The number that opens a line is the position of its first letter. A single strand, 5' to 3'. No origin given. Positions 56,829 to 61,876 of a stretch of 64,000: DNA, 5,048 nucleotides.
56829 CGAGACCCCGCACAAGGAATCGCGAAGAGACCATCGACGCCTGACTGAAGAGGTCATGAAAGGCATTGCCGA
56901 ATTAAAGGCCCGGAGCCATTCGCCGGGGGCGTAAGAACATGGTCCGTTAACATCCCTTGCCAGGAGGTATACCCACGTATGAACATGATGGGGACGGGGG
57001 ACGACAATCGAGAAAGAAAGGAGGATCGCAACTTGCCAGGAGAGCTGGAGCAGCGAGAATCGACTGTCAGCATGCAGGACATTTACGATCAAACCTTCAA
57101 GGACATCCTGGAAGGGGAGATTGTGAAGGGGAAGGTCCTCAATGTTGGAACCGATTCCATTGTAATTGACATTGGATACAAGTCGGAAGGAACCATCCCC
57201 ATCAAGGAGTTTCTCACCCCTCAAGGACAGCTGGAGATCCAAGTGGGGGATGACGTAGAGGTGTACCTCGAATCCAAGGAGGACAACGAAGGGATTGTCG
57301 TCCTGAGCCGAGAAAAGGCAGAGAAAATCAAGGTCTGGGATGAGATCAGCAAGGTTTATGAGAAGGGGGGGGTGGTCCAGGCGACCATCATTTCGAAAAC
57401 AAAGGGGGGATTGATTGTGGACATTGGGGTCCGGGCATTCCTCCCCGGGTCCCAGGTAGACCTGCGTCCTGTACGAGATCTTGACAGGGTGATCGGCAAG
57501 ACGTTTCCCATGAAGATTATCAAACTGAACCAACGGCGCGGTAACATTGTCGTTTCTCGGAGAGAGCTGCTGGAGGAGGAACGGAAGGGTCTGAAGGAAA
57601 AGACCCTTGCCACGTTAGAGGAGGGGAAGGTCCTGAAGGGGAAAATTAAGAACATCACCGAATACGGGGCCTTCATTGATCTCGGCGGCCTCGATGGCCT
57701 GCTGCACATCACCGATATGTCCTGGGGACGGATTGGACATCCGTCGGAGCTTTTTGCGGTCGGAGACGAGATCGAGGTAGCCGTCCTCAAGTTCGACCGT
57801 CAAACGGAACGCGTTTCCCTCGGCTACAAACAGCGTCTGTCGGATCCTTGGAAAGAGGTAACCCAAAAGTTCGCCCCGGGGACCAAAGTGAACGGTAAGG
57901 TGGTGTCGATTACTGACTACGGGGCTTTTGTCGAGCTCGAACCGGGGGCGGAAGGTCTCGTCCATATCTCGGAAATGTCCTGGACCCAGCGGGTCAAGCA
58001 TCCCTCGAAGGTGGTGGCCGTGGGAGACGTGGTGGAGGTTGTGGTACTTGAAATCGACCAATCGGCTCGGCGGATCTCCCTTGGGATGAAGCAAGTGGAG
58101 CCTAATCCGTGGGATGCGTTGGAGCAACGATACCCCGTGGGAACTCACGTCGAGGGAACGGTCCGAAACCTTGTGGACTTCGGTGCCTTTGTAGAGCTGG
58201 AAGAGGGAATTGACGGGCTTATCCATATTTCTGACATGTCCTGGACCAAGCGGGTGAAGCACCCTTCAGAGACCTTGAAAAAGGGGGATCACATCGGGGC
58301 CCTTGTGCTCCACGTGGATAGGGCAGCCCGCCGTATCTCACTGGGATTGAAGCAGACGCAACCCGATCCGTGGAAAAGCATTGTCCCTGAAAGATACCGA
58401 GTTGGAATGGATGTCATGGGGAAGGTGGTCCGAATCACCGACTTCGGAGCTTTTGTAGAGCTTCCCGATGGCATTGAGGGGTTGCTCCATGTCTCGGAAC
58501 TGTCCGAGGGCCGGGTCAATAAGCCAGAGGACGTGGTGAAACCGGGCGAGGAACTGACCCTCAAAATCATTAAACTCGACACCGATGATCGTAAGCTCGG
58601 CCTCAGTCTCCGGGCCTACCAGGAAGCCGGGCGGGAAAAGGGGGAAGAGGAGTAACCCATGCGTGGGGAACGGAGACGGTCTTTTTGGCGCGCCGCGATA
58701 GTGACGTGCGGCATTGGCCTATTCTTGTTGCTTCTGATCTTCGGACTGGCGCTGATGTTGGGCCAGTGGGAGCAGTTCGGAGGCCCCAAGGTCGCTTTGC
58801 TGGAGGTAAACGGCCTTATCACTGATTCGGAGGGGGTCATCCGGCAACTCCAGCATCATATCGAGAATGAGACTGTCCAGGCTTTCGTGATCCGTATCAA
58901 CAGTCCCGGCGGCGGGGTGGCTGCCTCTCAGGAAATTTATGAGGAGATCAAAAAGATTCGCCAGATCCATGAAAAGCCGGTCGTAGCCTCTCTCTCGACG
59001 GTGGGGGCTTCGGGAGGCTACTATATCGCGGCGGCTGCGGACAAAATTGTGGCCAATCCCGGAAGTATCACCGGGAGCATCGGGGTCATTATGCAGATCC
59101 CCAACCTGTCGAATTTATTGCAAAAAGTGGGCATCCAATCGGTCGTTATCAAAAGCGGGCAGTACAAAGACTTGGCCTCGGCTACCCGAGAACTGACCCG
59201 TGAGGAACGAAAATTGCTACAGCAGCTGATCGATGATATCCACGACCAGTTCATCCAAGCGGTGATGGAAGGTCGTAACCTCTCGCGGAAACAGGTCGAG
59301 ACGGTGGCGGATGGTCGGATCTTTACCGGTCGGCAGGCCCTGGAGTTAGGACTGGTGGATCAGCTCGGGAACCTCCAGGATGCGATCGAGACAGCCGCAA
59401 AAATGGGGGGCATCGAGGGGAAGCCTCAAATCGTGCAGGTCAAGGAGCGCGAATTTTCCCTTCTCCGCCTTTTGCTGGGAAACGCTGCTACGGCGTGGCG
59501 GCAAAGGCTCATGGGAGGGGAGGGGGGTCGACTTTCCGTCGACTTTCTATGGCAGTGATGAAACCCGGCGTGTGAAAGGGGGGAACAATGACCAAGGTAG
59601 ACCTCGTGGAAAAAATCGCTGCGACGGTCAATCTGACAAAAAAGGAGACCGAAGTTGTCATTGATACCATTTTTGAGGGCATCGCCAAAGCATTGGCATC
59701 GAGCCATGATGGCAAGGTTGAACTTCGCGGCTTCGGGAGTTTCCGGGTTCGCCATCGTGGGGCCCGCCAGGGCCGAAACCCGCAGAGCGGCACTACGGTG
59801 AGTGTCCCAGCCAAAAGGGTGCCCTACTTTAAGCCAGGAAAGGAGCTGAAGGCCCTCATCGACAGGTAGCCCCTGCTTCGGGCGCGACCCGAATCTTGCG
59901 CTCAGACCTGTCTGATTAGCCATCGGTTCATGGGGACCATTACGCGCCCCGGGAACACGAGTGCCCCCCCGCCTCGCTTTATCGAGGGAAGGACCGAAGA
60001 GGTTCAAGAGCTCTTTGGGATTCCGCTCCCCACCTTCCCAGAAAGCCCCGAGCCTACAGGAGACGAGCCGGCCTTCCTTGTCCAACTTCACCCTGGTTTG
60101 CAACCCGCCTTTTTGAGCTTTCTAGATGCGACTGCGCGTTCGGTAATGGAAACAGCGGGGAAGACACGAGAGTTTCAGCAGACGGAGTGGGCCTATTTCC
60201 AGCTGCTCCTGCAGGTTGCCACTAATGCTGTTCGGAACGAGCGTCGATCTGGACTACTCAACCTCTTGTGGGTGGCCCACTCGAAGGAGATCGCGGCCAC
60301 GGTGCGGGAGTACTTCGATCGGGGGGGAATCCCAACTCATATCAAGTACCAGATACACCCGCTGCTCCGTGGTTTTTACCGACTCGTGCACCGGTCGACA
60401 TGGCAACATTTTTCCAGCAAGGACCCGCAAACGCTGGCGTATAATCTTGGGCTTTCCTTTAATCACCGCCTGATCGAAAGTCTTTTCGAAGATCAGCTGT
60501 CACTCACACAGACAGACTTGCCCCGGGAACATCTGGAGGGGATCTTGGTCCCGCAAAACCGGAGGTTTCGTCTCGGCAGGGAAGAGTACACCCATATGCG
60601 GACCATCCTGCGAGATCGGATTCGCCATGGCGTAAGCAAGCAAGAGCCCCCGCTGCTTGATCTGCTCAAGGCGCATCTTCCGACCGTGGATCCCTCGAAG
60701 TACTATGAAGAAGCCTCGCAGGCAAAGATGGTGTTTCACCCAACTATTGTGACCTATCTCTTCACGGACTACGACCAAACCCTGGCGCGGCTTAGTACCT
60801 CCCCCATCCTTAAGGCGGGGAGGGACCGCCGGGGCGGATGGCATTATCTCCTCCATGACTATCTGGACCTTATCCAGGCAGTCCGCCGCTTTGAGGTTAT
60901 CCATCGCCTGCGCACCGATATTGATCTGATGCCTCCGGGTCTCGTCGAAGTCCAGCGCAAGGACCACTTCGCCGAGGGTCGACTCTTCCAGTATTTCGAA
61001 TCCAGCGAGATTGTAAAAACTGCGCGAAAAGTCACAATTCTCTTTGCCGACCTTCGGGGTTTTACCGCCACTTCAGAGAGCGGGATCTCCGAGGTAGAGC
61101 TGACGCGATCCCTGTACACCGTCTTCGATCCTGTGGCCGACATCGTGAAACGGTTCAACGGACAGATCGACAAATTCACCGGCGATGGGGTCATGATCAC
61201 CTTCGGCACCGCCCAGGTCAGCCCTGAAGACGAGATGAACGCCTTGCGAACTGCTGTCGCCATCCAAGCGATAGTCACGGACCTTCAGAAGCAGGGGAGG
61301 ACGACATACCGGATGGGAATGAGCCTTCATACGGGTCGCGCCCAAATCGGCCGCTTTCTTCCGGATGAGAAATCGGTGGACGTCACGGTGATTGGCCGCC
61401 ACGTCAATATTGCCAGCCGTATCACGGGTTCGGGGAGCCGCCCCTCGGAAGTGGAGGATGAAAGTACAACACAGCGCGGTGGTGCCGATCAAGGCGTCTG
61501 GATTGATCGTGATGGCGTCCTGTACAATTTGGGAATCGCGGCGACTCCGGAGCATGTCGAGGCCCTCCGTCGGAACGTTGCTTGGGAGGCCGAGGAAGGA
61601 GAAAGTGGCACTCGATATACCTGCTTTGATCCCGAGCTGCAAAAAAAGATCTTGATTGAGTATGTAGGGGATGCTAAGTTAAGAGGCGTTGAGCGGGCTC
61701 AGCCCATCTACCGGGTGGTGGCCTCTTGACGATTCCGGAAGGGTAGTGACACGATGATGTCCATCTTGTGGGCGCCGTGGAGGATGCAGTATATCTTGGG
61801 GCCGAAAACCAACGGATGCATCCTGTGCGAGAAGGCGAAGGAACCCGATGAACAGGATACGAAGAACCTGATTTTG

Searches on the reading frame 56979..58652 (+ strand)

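Call 26: search_protein_families(library=pfam, proteins=[window:56979-58652:+], max_evalue=0.00001)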
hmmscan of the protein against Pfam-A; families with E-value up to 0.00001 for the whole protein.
window:56979-58652:+ (558 aa): 5 families
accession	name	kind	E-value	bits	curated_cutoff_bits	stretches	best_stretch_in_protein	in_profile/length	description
PF00575.29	S1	-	1.9e-103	339.4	22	6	297-371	1-74/74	S1 RNA binding domain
PF23459.1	S1_RRP5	-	1.2e-31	109.5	27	2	474-544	2-72/72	RRP5 S1 domain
PF21710.3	Spt6_S1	-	1.7e-12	47.9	27.5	0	293-363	9-79/91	Spt6, S1/OB domain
PF13509.12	S1_2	-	5.8e-10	39.6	21.8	0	481-510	7-36/61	S1 domain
PF17092.11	PCB_OB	-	1.9e-09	38.7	27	0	304-357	35-98/111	Penicillin-binding protein OB-like domain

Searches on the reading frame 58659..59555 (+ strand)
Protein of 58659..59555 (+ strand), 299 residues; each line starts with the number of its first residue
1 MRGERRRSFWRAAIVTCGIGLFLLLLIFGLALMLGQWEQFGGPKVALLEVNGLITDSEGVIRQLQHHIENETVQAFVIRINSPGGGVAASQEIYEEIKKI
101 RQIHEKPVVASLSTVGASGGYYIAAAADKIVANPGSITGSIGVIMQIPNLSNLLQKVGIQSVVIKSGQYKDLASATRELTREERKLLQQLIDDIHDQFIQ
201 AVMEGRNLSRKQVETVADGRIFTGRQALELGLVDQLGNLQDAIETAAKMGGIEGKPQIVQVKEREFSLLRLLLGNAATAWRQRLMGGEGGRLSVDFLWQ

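Call 26: search_protein_families(library=pfam, proteins=[window:58659-59555:+], max_evalue=0.00001)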
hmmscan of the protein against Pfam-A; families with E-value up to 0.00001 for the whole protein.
window:58659-59555:+ (299 aa): 4 families
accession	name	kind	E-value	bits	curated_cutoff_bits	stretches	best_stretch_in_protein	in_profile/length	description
PF01343.23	Peptidase_S49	-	8.5e-56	188.6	24.9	1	104-249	5-150/154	Peptidase family S49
PF25145.1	NfeD1b_N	-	2.4e-08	34.2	40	1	66-147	24-101/189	NfeD1b, N-terminal domain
PF00574.28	CLP_protease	-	3.5e-07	30.7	20.2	0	57-236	30-178/182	Clp protease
PF01972.22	SDH_protease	-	6e-06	25.9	31.3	1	54-196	75-203/286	ClpP-like SDH-type serine proteinase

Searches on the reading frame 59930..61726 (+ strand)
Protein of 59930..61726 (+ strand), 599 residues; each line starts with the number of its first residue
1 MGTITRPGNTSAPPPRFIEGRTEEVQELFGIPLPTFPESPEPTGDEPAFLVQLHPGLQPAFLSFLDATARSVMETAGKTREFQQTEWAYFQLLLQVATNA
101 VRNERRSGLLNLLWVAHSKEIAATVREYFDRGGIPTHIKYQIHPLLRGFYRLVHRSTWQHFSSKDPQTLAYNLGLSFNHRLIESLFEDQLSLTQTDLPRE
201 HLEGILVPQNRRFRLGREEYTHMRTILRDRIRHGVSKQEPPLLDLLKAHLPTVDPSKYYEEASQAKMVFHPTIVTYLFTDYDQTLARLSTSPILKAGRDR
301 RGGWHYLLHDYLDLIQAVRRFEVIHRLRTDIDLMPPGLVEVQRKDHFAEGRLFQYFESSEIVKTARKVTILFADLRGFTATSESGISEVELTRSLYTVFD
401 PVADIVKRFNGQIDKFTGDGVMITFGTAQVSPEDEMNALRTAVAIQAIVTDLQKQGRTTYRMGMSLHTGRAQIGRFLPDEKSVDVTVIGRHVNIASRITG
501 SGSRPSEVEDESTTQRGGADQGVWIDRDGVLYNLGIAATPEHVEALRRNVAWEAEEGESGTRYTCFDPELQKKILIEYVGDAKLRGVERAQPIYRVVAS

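Call 26: search_protein_families(library=pfam, proteins=[window:59930-61726:+], max_evalue=0.00001)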
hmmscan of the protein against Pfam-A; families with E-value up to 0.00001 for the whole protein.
window:59930-61726:+ (599 aa): 1 family
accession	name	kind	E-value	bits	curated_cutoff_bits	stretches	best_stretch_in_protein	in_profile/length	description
PF00211.25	Guanylate_cyc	-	5.6e-10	39.5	21.9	1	364-509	5-146/183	Adenylate and Guanylate cyclase catalytic domain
